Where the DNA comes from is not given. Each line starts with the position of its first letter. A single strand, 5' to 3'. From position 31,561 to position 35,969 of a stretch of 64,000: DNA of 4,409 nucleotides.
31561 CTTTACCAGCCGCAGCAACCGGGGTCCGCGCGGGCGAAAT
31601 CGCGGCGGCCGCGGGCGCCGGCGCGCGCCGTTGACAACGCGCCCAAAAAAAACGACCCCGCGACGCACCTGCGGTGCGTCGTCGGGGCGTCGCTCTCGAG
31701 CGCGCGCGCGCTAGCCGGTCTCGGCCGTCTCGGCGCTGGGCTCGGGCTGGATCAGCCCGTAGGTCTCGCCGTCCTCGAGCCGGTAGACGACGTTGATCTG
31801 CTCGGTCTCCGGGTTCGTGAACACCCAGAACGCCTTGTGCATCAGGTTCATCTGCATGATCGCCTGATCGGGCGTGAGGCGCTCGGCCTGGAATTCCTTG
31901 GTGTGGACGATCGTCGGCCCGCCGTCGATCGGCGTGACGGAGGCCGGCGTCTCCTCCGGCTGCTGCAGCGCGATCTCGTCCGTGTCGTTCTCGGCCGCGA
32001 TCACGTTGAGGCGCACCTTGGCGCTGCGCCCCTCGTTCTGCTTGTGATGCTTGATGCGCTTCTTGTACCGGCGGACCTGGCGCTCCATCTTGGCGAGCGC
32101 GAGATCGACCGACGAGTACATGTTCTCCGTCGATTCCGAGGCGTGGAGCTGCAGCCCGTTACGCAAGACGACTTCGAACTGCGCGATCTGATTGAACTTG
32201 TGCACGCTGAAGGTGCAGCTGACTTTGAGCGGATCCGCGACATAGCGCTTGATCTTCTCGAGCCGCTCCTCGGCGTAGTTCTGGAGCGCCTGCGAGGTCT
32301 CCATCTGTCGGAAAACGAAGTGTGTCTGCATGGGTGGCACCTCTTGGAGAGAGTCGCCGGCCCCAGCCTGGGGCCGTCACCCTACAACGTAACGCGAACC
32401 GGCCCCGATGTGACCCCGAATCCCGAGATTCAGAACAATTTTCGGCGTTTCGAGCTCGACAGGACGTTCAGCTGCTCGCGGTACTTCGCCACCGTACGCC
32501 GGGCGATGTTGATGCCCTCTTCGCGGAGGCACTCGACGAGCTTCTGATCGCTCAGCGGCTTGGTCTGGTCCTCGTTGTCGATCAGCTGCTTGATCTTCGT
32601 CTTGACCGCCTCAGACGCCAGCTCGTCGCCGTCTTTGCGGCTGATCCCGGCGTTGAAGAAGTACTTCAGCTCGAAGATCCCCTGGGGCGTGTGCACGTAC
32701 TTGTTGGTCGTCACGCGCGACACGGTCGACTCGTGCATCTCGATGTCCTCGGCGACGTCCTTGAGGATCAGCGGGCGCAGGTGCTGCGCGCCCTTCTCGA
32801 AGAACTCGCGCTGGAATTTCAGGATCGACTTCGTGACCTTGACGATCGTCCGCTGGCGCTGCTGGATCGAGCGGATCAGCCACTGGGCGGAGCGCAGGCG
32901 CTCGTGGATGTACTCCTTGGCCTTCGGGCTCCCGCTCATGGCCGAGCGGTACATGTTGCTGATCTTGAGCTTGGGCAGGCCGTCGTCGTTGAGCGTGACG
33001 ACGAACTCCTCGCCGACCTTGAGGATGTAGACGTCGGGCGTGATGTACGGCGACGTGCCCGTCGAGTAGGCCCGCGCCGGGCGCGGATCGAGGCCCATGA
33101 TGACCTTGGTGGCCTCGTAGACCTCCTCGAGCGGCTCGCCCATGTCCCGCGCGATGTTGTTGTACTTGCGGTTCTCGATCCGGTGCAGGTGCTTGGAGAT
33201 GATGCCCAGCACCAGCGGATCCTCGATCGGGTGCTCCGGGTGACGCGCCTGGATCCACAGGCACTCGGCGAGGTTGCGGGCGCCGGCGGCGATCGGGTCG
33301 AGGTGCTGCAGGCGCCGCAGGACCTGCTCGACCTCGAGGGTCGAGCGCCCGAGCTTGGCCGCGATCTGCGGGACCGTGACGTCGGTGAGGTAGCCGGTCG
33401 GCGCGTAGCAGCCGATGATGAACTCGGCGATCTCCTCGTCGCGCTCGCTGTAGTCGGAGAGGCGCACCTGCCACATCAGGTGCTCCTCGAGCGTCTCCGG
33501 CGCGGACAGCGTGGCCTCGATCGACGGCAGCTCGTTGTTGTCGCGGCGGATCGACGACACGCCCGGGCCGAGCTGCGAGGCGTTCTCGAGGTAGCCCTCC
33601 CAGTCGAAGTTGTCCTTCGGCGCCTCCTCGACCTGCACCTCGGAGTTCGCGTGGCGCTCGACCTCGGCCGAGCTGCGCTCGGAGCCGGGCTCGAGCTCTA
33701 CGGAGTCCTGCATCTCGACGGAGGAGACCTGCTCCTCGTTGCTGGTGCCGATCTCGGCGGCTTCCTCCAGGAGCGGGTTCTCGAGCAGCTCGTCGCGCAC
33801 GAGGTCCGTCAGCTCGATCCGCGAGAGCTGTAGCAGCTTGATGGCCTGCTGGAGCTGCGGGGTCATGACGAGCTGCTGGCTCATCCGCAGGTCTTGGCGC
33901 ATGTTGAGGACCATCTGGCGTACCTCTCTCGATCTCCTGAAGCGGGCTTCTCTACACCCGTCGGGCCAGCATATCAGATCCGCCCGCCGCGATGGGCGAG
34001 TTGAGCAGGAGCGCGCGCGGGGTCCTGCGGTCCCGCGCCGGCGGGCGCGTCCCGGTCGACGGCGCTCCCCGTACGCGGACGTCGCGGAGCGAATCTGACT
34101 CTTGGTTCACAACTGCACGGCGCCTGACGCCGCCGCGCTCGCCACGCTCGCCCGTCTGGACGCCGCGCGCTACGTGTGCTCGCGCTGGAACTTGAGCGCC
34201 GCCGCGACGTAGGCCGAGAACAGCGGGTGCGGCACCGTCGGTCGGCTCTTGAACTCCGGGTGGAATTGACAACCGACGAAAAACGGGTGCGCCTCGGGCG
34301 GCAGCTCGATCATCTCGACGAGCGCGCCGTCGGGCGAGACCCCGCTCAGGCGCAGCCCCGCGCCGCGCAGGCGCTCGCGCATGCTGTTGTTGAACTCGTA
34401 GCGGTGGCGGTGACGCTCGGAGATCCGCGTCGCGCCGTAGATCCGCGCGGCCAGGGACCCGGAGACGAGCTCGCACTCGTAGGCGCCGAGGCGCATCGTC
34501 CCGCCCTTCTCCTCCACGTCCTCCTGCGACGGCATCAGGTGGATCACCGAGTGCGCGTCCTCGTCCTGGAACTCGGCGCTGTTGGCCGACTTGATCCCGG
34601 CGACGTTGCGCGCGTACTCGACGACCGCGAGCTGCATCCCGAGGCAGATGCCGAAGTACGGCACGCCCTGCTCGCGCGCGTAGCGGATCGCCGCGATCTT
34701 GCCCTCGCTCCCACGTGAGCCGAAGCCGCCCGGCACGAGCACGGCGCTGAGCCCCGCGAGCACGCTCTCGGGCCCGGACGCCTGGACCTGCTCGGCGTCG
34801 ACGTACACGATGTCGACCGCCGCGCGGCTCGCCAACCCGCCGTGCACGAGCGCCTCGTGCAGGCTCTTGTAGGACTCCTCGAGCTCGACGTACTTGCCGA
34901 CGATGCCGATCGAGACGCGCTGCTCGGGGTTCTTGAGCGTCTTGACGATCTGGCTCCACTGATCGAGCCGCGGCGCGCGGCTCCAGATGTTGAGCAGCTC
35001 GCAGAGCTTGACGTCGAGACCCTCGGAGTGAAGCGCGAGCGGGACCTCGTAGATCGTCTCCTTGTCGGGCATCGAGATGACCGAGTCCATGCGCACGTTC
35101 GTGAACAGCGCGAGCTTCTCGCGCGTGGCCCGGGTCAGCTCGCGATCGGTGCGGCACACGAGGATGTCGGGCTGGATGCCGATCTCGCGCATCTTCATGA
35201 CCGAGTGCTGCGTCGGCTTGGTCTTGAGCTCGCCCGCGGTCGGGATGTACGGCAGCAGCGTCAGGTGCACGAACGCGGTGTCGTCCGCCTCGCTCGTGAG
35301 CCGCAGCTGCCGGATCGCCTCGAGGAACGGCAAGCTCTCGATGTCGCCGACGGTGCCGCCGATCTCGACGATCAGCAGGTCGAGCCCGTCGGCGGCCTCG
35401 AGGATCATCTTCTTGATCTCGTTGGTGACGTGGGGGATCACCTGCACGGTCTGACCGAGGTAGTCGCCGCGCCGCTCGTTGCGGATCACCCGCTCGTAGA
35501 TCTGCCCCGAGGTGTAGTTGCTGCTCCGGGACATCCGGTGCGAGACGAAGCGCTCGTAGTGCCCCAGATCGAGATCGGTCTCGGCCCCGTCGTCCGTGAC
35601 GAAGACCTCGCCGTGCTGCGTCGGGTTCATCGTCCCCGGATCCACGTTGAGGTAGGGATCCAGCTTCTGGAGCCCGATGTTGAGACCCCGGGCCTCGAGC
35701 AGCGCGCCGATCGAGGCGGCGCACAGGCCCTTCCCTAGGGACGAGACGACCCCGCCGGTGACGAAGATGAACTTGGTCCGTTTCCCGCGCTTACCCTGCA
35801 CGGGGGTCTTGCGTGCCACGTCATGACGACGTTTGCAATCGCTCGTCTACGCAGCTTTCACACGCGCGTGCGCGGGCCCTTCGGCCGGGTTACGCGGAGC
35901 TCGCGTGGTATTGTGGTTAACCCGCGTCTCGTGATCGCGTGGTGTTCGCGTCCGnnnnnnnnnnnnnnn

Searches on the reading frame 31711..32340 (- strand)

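Call 71: search_protein_families(library=pfam, proteins=[window:31711-32340:-], max_evalue=0.0001)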
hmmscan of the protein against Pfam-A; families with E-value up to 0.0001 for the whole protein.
window:31711-32340:- (209 aa): 2 families
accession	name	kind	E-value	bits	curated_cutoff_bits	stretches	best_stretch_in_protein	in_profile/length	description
PF02482.25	Ribosomal_S30AE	-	8.1e-22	78.2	23.7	1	8-97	3-88/88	Sigma 54 modulation protein / S30EA ribosomal protein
PF16321.10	Ribosom_S30AE_C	-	2.7e-20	72.3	25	1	142-196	4-57/57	Sigma 54 modulation/S30EA ribosomal protein C terminus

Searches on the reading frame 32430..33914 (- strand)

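Call 71: search_protein_families(library=pfam, proteins=[window:32430-33914:-], max_evalue=0.0001)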
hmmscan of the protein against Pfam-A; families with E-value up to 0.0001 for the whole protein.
window:32430-33914:- (494 aa): 3 families
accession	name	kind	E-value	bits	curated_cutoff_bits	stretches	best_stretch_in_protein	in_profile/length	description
PF04552.19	Sigma54_DBD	-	4.5e-65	218.7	22.8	1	334-492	2-160/160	Sigma-54, DNA binding domain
PF04963.19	Sigma54_CBD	-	3.7e-53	180.4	22.9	1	132-322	2-185/185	Sigma-54 factor, core binding domain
PF00309.25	Sigma54_AID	-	1.8e-17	63.3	23.8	1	6-51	1-46/46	Sigma-54 factor, Activator interacting domain (AID)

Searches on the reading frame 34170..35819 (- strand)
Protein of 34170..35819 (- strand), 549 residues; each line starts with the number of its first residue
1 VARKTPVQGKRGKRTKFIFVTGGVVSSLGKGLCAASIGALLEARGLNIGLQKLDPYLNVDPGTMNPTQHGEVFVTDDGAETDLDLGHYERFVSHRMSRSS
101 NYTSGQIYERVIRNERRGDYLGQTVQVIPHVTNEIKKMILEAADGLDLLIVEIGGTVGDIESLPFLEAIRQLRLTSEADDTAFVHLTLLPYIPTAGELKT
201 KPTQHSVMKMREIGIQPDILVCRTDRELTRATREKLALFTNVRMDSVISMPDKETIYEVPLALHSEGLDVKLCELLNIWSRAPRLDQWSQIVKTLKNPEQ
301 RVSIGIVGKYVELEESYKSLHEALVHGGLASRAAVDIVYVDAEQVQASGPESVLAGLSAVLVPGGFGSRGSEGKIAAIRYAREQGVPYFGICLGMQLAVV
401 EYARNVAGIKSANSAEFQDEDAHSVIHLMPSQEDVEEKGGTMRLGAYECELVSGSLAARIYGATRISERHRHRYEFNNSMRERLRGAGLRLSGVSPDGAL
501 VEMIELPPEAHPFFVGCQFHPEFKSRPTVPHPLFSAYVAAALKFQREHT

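Call 71: search_protein_families(library=pfam, proteins=[window:34170-35819:-], max_evalue=0.0001)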
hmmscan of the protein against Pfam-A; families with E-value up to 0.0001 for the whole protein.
window:34170-35819:- (549 aa): 3 families
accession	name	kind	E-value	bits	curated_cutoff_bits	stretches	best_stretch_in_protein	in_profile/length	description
PF06418.20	CTP_synth_N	-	2.4e-122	407.8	26.1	1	16-278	1-265/265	CTP synthase N-terminus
PF00117.34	GATase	-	5.3e-36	124.5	22.8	1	315-538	4-188/190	Glutamine amidotransferase class-I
PF07722.19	Peptidase_C26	-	5.8e-10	39.8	20.5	1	374-522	94-219/219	Peptidase C26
